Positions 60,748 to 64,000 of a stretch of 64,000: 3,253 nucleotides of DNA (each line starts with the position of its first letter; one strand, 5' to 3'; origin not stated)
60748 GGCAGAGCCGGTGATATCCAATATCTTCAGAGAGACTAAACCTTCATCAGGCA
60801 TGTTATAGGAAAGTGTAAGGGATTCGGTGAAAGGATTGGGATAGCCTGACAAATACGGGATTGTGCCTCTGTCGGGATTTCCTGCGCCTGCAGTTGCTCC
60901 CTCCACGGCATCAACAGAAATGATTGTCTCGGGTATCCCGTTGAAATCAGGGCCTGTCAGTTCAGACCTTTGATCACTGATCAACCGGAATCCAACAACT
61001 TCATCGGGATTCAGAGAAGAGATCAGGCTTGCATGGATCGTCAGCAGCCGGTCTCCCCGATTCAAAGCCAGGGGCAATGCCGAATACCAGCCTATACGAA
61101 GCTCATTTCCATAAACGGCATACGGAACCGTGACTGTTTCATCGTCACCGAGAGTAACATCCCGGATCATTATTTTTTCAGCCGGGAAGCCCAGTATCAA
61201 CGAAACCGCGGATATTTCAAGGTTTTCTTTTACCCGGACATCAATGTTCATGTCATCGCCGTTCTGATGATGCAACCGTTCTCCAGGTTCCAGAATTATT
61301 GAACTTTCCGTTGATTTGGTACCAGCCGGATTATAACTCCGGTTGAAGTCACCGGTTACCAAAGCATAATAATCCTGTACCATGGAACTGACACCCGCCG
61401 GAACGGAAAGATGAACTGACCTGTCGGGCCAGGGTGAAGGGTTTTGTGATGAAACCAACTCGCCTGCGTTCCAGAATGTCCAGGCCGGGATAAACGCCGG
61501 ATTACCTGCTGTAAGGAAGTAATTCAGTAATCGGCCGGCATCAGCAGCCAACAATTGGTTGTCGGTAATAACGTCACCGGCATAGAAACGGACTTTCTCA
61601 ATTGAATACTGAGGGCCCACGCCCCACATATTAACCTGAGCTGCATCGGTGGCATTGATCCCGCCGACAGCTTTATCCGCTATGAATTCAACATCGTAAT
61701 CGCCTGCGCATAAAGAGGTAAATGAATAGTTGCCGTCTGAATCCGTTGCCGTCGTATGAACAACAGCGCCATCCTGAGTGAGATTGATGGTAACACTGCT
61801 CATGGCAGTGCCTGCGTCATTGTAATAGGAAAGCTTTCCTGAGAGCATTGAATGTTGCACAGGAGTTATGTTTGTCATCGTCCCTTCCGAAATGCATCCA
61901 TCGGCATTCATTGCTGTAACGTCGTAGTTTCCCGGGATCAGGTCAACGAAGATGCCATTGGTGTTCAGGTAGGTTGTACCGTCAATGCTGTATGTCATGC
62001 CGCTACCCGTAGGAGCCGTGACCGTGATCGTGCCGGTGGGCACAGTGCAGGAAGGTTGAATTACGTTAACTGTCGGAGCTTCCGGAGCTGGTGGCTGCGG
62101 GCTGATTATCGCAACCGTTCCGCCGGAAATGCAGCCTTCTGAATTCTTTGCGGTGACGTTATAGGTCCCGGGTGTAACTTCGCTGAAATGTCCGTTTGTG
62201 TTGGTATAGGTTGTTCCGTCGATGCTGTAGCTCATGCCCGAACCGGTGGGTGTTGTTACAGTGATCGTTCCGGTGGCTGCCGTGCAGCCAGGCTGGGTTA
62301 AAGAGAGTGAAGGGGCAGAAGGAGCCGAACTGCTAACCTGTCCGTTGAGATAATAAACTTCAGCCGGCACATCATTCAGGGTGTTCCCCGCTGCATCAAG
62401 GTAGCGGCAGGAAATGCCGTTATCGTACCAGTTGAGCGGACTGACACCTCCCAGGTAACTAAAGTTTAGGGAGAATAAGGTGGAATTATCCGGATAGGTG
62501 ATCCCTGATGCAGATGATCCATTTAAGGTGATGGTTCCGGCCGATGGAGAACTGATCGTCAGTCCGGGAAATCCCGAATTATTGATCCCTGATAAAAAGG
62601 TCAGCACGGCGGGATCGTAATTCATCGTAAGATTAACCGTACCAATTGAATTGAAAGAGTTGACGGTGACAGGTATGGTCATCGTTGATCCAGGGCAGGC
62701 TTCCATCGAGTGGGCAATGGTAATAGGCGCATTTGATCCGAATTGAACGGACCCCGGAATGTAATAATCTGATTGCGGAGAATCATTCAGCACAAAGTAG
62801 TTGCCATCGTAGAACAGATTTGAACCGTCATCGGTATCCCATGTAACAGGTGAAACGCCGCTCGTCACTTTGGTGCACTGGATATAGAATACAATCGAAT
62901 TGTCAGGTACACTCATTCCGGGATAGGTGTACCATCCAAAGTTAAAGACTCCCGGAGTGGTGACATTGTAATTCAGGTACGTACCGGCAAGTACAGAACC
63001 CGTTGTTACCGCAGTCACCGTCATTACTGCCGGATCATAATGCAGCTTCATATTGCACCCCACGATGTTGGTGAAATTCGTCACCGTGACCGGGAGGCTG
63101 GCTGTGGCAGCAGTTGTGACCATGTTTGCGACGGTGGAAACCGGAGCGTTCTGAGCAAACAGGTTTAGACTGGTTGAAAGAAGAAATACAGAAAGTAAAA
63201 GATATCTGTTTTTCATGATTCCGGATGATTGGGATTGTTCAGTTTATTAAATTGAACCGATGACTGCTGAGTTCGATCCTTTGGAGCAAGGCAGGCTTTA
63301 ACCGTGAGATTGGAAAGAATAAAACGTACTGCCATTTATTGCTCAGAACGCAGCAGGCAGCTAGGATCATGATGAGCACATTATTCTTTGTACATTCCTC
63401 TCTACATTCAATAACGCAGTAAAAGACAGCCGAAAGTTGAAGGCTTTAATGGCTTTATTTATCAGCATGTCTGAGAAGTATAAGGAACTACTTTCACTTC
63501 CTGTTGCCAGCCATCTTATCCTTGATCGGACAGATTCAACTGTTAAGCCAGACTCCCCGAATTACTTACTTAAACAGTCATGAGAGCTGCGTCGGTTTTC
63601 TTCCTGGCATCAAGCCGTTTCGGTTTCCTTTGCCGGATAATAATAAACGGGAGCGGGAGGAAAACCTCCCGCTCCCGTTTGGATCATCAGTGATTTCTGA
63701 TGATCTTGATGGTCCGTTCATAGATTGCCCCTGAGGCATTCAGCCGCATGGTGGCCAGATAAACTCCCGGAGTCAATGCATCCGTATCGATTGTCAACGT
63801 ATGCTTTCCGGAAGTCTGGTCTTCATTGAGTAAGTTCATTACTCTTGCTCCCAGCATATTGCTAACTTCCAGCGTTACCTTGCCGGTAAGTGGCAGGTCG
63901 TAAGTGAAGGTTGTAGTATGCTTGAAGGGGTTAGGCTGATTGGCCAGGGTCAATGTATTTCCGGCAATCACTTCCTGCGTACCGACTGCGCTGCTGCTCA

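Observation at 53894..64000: Cluster of at least five co-oriented genes for cohesin-module surface proteins: T9SS-anchored scaffolds plus a dockerin-bearing partner, with no enzymes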

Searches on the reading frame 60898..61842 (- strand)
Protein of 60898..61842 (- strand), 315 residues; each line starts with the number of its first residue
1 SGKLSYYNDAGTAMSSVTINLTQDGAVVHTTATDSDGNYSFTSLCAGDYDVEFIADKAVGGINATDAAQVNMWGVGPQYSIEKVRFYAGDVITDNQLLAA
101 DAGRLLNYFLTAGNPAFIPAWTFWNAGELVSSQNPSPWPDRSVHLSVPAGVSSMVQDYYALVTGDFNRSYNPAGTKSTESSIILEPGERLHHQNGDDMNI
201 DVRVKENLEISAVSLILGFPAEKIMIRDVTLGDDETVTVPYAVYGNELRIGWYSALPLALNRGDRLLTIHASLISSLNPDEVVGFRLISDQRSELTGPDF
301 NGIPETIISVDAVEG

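Call 46: find_homologous_proteins(query=window:60898-61842:-, max_evalue=0.00001)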
Query seq(315 aa) (315 aa): 26 proteins with E <= 0.00001 among 3526 candidates.
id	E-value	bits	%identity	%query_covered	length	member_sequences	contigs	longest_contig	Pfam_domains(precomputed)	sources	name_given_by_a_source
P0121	4.3e-71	258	43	95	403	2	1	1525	PF18962.8,PF13620.13,PF17210.10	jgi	-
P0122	1.8e-70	256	43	100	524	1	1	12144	PF18962.8,PF13620.13,PF22904.4,PF17210.10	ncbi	ncbi:MAG: hypothetical protein FD170_3926, partial [Bacteroidetes bacterium]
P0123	2.8e-65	239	39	100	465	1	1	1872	PF02494.23,PF18962.8,PF13860.13,PF13620.13,PF22904.4,PF17210.10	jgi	jgi:hypothetical protein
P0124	4.1e-63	231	40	99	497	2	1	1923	PF18962.8,PF17210.10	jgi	jgi:hypothetical protein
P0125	9.1e-63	230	42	99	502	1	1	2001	PF13620.13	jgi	jgi:hypothetical protein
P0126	1.1e-62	230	42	99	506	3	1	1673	PF13573.13,PF18962.8,PF13620.13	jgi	jgi:hypothetical protein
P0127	2.8e-58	216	40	100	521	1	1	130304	PF18962.8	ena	-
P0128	6.8e-55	204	37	99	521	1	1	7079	PF18962.8,PF13620.13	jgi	jgi:hypothetical protein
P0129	8.5e-52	194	38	100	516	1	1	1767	-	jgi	jgi:hypothetical protein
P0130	9.5e-51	191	42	87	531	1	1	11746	PF02494.23,PF18962.8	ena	-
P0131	9.6e-51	191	39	99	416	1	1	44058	PF18962.8,PF17210.10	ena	-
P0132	6.2e-45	172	39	80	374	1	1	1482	-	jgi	jgi:hypothetical protein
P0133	1.6e-44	170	34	100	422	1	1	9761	PF18962.8,PF22904.4,PF17210.10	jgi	jgi:hypothetical protein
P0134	8.3e-43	165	34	96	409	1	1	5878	PF18962.8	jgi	jgi:hypothetical protein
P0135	5.6e-42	162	35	100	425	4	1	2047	PF18962.8,PF13620.13,PF22904.4,PF17210.10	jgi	jgi:hypothetical protein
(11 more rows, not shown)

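Call 61: predict_structure(alignment_id=A4)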
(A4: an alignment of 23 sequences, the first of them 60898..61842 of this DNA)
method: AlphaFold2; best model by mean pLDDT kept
length: 315 residues; sequences in the alignment: 23
mean_pLDDT: 79.9   pTM: 0.72
mean pLDDT of the five models: 79.9, 78.8, 77.9, 77.8, 73.9
residues with pLDDT >= 90: 122; 70-90: 112; 50-70: 57; < 50: 24
segments of 3 or more residues with pLDDT < 50: 79-85, 88-91, 131-138, 175-179
pLDDT, mean of each block of 10 residues (from residue 1): 83 88 92 94 93 72 68 58 46 56 79 69 69 44 84 88 69 52 88 89 95 92 95 89 94 89 96 89 87 81 86 89
secondary structure, 60 per line:
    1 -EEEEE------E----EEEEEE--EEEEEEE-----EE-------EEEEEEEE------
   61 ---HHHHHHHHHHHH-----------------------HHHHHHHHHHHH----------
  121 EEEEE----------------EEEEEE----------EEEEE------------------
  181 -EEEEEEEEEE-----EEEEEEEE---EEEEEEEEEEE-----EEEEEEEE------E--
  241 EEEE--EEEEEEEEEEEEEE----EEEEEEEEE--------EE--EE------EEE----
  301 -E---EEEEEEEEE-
elements in order: E2-6 E18-23 E26-32 E47-54 H64-75 H99-110 E121-125 E142-147 E158-162 E182-191 E197-204 E208-218 E224-231 E241-244 E247-260 E265-273 E294-296 E306-314

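Call 65: fold_search(model_id=the predicted structure, library=pdb)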
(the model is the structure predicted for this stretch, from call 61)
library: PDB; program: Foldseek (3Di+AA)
matches with E <= 10: 1381; with E <= 0.001: 40
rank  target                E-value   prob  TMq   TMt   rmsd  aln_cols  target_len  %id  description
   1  2xdh                  4.5e-08  1.00  0.33  0.69   3.6       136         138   18  Non-cellulosomal cohesin from the hyperthermophilic archaeon Archaeoglobus fulgidus (released 2010-05-26)
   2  6kgf_A                5.0e-07  1.00  0.34  0.66   4.2       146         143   12  Crystal structure of CaDoc0917(R16D)-CaCohA2 complex at pH 8.2 (released 2020-07-08)
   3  2vn6_A                6.0e-07  1.00  0.33  0.64   4.0       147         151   10  The Clostridium cellulolyticum dockerin displays a dual binding mode for its cohesin partner (released 2008-05-13)
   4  2vn5_C                8.5e-07  1.00  0.34  0.66   3.9       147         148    9  The Clostridium cellulolyticum dockerin displays a dual binding mode for its cohesin partner (released 2008-05-20)
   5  1g1k_A                1.7e-06  1.00  0.34  0.68   3.6       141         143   11  COHESIN MODULE FROM THE CELLULOSOME OF CLOSTRIDIUM CELLULOLYTICUM (released 2000-11-22)
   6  6kgf_C                1.9e-06  1.00  0.32  0.62   4.3       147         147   10  Crystal structure of CaDoc0917(R16D)-CaCohA2 complex at pH 8.2 (released 2020-07-08)
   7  2vn5_A                3.5e-06  1.00  0.34  0.70   3.7       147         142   10  The Clostridium cellulolyticum dockerin displays a dual binding mode for its cohesin partner (released 2008-05-20)
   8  5n5p_A                3.7e-06  1.00  0.31  0.61   4.2       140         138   14  Crystal structure of Ruminococcus flavefaciens' type III complex containing the fifth cohesin from scaffoldin B and th (released 2018-02-28)
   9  3ul4_A                5.0e-06  1.00  0.33  0.68   3.4       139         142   14  Crystal structure of Coh-OlpA(Cthe_3080)-Doc918(Cthe_0918) complex: A novel type I Cohesin-Dockerin complex from Clost (released 2012-11-28)
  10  5n5p_C                5.3e-06  1.00  0.31  0.63   4.2       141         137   13  Crystal structure of Ruminococcus flavefaciens' type III complex containing the fifth cohesin from scaffoldin B and th (released 2018-02-28)
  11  6kgc_A                5.6e-06  1.00  0.34  0.67   3.7       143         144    9  Crystal structure of CaDoc0917(R49D)-CaCohA2 complex at pH 5.4 (released 2020-07-08)
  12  5lxv_C                7.5e-06  1.00  0.31  0.52   5.4       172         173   12  Crystal structure of Ruminococcus flavefaciens scaffoldin C cohesin in complex with a dockerin from an uncharacterized (released 2016-10-19)
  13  4dh2_A                8.0e-06  1.00  0.32  0.58   4.7       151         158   14  Crystal structure of Coh-OlpC(Cthe_0452)-Doc435(Cthe_0435) complex: A novel type I Cohesin-Dockerin complex from Clost (released 2012-11-28)
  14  5lxv_A                8.0e-06  1.00  0.31  0.52   5.4       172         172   12  Crystal structure of Ruminococcus flavefaciens scaffoldin C cohesin in complex with a dockerin from an uncharacterized (released 2016-10-19)
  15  4fl4_I                8.5e-06  1.00  0.33  0.34   3.8       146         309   14  Scaffoldin conformation and dynamics revealed by a ternary complex from the Clostridium thermocellum cellulosome (released 2012-06-27)
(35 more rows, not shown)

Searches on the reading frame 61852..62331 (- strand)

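Call 13: search_protein_families(library=pfam, proteins=[window:61852-62331:-], max_evalue=5)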
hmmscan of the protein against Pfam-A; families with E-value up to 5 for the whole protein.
seq(160 aa): 11 families
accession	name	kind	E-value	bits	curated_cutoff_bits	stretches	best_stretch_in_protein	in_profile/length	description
PF18283.7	CBM77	-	8.8e-05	23.3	25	1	18-65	54-103/108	Carbohydrate binding module 77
PF23623.1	GBD_IRG7_N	-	0.0024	18.5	27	2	22-63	39-80/95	IRG7 N-terminal galactose binding domain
PF17210.9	SdrD_B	-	0.0088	16.7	29.7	1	37-67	39-70/112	SdrD B-like domain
PF19923.4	DUF6386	-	0.04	14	25.9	0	44-68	101-125/145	Family of unknown function (DUF6386)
PF08308.17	PEGA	-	0.06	13.7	20.8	1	21-60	2-40/71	PEGA domain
PF24311.1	THSD1_D3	-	0.061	13.6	27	0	87-105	17-35/100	THSD1 third Ig-like domain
PF14202.11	TnpW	-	0.088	13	25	1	36-51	4-18/35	Transposon-encoded protein TnpW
PF06832.18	BiPBP_C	-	0.14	12.5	26.8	1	98-146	31-84/90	Penicillin-Binding Protein C-terminus Family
PF14686.12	fn3_3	-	0.9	9.8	24.4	1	40-66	28-56/75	Polysaccharide lyase family 4, domain II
PF18682.6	PilA4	-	1.1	10.2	26.8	0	88-121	47-80/83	Pilin A4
PF19081.6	Ig_7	-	4.5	8.1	27.3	0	4-73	1-76/84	Ig-like domain CHU_C associated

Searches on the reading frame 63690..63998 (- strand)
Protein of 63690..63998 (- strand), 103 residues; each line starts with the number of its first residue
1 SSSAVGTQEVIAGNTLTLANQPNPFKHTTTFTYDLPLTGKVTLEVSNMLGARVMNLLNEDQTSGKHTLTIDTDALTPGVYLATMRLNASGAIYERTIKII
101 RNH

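Call 5: search_protein_families(library=ncbifam, proteins=[window:63690-63998:-], max_evalue=0.1)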
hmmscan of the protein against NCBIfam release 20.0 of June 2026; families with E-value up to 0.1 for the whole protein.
seq(103 aa): 6 families
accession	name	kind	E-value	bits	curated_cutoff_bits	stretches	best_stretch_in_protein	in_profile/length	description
TIGR04183.1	Por_Secre_tail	domain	2.2e-08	33.9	23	1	22-93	3-66/72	T9SS type A sorting domain-containing protein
NF052323.1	T9SSA_dep_M6i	equivalog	4.9e-08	31.4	600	1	20-99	960-1039/1043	T9SS-dependent M6-like inactivated metalloprotease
NF038113.1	T9SSA_dep_M36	equivalog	4.3e-05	21.9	885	1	5-85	783-856/869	T9SS-dependent M36 family metallopeptidase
NF033707.1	T9SS_sortase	equivalog_domain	0.0082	13.8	420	1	16-96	997-1089/1095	type IX secretion system sortase PorU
NF009276.0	PRK12633.1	equivalog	0.016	14.9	383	1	3-73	90-163/234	flagellar basal body rod modification protein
NF005176.1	PRK06655.1-1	equivalog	0.073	13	230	1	2-73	64-131/197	flagellar hook assembly protein FlgD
